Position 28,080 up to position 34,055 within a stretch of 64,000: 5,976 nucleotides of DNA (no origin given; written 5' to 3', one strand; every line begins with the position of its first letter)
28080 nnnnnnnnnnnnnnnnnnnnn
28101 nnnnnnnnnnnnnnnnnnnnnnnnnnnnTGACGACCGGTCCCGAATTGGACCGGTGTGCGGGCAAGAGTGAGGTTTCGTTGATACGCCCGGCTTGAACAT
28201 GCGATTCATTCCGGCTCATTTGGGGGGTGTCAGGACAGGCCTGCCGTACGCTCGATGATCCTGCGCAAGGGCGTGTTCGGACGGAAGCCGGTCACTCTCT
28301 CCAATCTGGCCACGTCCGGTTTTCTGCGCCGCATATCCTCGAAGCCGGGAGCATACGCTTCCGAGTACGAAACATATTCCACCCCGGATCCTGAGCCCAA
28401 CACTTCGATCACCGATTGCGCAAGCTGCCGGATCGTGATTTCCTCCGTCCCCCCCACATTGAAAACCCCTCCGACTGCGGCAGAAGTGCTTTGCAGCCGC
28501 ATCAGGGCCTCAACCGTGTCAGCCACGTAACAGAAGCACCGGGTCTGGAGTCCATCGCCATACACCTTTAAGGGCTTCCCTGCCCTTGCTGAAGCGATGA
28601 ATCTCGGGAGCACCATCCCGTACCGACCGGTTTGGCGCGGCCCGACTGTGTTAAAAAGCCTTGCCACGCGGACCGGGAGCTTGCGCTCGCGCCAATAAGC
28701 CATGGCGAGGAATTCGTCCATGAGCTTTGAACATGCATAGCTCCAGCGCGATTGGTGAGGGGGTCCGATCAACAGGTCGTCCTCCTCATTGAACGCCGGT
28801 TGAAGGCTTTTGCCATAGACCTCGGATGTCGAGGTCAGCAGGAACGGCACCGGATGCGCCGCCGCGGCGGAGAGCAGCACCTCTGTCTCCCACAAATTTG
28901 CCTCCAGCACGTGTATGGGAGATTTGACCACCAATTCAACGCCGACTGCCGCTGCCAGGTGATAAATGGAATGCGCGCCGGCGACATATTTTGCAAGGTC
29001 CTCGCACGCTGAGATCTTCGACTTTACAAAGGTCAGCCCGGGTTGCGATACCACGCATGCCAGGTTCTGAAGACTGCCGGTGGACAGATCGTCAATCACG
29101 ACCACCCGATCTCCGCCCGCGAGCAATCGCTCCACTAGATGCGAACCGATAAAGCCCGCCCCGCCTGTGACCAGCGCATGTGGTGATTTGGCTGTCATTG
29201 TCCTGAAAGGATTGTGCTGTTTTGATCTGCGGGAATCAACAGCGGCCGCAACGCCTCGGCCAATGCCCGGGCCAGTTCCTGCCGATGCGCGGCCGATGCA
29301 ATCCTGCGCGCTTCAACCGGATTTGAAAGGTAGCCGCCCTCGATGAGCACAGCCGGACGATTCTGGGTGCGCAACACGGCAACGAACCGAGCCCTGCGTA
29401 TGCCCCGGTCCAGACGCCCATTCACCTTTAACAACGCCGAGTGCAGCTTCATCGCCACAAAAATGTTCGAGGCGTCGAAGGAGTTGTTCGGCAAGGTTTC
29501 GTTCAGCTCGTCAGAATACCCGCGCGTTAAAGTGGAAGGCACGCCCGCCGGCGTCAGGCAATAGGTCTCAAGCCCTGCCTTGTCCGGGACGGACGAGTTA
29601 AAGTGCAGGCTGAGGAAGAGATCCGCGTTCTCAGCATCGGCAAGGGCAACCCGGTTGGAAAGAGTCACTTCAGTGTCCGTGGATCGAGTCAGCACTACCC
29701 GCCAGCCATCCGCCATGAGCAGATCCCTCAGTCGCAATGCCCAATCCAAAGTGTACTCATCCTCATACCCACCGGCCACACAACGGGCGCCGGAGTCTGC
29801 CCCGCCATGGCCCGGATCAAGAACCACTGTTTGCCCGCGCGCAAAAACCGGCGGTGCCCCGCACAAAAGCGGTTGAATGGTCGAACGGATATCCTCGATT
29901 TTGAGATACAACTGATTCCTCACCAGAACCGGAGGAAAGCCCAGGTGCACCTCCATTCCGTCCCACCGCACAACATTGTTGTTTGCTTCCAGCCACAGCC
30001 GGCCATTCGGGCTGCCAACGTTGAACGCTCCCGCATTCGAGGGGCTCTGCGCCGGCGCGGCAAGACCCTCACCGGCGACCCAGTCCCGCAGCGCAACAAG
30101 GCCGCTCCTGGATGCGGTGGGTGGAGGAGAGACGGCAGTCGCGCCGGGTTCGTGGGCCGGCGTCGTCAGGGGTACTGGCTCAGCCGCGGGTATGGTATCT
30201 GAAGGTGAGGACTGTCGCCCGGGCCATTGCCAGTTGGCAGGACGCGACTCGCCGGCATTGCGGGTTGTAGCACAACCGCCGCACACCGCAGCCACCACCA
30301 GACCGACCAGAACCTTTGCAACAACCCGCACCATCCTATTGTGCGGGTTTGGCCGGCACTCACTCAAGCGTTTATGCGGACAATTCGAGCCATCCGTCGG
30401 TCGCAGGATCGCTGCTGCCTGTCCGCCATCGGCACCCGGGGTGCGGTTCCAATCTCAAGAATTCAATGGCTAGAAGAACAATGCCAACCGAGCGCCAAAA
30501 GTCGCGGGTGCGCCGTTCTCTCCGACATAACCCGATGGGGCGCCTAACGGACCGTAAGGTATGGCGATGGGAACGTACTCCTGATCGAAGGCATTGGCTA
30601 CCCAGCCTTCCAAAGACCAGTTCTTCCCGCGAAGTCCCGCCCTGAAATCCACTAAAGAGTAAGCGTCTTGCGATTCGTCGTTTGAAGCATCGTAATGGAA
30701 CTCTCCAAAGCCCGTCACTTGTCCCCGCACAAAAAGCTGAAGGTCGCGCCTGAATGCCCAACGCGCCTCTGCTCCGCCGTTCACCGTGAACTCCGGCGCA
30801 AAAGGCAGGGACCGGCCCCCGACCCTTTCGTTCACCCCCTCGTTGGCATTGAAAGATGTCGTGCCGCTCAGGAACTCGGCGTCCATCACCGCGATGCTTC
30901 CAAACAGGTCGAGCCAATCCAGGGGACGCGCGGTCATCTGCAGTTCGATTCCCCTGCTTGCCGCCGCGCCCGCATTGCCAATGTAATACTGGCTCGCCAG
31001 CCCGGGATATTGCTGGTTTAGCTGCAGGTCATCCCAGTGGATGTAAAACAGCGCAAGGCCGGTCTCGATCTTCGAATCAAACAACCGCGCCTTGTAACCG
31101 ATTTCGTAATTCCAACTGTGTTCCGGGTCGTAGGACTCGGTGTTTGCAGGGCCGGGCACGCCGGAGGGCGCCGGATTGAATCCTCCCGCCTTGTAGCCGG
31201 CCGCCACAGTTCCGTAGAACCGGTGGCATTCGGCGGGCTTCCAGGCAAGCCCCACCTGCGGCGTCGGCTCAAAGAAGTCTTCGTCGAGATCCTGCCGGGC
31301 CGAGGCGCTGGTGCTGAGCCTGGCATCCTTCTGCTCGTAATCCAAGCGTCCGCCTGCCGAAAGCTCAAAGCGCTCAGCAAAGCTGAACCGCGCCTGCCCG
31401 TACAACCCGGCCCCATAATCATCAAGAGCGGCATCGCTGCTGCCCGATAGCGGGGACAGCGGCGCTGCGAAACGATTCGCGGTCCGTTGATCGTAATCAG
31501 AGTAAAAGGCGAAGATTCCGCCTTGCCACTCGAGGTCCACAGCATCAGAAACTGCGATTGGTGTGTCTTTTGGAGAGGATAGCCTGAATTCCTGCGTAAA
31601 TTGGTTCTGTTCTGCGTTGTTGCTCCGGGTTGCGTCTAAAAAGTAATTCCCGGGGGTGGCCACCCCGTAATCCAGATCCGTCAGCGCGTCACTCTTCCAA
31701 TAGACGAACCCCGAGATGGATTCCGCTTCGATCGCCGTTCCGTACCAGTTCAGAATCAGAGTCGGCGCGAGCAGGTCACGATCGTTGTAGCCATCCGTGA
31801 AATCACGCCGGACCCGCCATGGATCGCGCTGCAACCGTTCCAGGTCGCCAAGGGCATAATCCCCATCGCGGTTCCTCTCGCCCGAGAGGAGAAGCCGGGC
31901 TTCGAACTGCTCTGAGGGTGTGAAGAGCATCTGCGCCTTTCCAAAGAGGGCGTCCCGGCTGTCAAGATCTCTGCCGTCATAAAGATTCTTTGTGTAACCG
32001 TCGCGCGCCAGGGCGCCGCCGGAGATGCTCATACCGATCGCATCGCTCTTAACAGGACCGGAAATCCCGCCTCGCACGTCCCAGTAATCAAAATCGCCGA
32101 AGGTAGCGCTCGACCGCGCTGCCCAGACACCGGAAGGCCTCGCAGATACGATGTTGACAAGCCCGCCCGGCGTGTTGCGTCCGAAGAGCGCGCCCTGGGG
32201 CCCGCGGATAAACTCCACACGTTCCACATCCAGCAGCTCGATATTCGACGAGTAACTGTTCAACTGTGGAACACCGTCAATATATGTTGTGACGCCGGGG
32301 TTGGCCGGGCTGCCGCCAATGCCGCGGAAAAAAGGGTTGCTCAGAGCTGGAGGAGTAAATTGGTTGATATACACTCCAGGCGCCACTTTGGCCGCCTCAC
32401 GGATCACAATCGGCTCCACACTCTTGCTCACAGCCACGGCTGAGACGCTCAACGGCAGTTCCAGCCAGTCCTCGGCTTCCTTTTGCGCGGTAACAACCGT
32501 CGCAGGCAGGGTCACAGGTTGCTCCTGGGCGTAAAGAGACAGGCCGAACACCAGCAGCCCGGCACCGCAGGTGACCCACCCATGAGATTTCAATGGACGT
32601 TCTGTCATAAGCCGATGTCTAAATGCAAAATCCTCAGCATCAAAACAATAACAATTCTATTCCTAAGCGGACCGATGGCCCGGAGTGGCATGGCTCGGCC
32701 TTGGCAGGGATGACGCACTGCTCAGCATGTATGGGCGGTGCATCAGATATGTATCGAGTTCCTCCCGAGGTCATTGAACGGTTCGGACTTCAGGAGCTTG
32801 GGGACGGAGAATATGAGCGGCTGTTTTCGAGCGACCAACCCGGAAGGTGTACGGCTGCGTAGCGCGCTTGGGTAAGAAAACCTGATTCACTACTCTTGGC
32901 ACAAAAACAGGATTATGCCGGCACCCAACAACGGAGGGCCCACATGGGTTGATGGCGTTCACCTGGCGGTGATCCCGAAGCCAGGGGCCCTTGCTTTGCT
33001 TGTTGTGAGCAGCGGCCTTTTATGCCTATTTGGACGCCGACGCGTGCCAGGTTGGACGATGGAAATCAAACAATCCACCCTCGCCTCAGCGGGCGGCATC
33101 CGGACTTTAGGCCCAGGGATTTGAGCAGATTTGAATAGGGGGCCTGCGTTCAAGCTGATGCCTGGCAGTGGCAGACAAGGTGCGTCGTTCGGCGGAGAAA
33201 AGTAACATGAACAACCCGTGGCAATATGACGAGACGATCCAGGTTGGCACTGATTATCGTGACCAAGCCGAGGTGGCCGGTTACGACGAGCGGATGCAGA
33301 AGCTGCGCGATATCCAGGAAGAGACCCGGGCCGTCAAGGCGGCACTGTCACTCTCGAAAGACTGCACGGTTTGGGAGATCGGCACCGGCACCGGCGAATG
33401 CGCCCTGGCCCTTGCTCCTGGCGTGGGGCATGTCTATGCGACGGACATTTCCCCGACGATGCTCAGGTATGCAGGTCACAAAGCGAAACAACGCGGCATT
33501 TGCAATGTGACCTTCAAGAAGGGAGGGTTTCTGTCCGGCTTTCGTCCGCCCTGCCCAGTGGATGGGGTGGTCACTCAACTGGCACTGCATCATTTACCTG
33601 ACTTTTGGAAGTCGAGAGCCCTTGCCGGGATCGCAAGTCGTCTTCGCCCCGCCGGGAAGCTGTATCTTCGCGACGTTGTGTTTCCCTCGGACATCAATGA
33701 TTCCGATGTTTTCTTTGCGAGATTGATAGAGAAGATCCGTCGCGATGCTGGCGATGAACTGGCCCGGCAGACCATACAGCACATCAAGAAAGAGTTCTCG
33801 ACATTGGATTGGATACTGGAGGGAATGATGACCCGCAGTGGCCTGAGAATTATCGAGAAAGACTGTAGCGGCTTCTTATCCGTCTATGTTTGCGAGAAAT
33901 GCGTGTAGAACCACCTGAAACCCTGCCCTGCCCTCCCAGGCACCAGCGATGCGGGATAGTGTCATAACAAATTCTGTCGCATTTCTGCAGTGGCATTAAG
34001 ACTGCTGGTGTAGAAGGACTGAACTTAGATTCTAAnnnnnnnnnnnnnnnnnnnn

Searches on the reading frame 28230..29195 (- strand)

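Call 60: search_protein_families(library=pfam, proteins=[window:28230-29195:-], max_evalue=0.00001)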
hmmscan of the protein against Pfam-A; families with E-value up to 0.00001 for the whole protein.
window:28230-29195:- (321 aa): 6 families
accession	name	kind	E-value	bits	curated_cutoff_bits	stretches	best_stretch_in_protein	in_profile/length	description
PF01370.27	Epimerase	-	1.8e-49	168.8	20.9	1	7-248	1-240/240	NAD dependent epimerase/dehydratase family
PF16363.11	GDP_Man_Dehyd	-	5.9e-49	167.7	27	1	8-316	1-331/332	GDP-mannose 4,6 dehydratase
PF02719.21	Polysacc_synt_2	-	2.9e-12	46.8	20.2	1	8-121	2-126/293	Polysaccharide biosynthesis protein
PF01073.25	3Beta_HSD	-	1.8e-11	44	22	1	8-166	1-159/280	3-beta hydroxysteroid dehydrogenase/isomerase family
PF07993.18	NAD_binding_4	-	1.7e-09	37.6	20.1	0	66-192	81-216/258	Male sterility protein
PF04321.23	RmlD_sub_bind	-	1.3e-07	31.4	27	1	8-269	4-234/287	RmlD substrate binding domain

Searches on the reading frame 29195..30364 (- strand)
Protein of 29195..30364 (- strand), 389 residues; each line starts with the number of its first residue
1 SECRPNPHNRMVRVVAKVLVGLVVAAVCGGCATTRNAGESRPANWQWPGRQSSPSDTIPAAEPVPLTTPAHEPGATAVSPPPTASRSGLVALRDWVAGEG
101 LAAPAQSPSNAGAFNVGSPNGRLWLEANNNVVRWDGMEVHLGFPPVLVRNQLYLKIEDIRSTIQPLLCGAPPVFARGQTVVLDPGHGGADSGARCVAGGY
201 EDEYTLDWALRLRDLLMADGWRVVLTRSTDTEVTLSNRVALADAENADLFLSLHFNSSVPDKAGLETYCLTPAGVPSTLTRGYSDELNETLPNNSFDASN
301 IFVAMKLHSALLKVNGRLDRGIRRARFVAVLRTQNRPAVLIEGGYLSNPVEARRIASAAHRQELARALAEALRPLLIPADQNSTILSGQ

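Call 60: search_protein_families(library=pfam, proteins=[window:29195-30364:-], max_evalue=0.00001)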
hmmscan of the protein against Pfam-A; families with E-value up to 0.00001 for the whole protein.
window:29195-30364:- (389 aa): 1 family
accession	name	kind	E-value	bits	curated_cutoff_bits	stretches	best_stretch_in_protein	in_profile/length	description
PF01520.23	Amidase_3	-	7e-42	143.8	27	1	180-372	1-172/174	N-acetylmuramoyl-L-alanine amidase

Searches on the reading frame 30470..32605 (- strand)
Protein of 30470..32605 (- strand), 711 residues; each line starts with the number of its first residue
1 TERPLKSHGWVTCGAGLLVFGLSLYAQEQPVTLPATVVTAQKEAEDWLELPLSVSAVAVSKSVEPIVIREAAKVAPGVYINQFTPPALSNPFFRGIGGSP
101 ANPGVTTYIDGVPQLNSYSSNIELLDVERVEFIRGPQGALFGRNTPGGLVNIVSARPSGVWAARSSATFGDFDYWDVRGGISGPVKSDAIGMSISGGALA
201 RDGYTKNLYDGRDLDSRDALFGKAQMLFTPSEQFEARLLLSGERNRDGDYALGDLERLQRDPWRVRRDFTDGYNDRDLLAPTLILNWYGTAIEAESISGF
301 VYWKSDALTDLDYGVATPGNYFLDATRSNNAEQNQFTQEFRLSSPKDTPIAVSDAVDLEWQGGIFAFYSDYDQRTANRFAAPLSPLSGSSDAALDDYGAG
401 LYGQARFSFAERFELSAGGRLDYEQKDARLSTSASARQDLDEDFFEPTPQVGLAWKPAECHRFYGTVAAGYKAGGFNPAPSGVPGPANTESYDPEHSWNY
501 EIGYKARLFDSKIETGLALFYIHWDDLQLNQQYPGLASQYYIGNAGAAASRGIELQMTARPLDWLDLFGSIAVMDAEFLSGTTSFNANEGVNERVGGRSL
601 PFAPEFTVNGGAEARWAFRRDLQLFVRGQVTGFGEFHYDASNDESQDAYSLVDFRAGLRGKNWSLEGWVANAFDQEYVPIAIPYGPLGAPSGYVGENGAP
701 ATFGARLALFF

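Call 60: search_protein_families(library=pfam, proteins=[window:30470-32605:-], max_evalue=0.00001)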
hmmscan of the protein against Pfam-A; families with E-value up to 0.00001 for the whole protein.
window:30470-32605:- (711 aa): 3 families
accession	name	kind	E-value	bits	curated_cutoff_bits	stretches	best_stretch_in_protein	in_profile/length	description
PF00593.30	TonB_dep_Rec_b-barrel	-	2.1e-40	140.4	27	1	256-671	42-435/436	TonB dependent receptor-like, beta-barrel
PF07715.20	Plug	-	3.9e-14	53.5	23.9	1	68-148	25-106/107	TonB-dependent Receptor Plug Domain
PF14905.12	OMP_b-brl_3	-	3.2e-06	26.9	27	0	301-462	17-174/408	Outer membrane protein beta-barrel family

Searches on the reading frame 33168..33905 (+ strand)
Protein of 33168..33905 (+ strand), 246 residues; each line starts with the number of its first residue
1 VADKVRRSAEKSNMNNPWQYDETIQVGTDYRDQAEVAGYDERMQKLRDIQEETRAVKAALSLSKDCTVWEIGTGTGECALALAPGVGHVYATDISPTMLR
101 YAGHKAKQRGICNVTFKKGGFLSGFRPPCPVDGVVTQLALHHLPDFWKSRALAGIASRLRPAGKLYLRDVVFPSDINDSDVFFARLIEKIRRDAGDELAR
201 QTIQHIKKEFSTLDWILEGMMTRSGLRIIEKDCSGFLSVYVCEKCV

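Call 60: search_protein_families(library=pfam, proteins=[window:33168-33905:+], max_evalue=0.00001)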
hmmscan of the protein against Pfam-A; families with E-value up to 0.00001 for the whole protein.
window:33168-33905:+ (246 aa): 5 families
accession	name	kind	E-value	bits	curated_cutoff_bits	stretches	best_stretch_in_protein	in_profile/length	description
PF13649.12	Methyltransf_25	-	7.4e-15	55.9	27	1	68-163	1-97/97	Methyltransferase domain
PF13847.12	Methyltransf_31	-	1e-12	48.4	27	1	63-181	2-127/145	Methyltransferase domain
PF08241.18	Methyltransf_11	-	3e-11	44.3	21.2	1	70-167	2-95/95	Methyltransferase domain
PF08242.18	Methyltransf_12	-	7e-10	40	30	1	70-165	2-98/98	Methyltransferase domain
PF13489.12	Methyltransf_23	-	8.1e-06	26.1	27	0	57-185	13-124/164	Methyltransferase domain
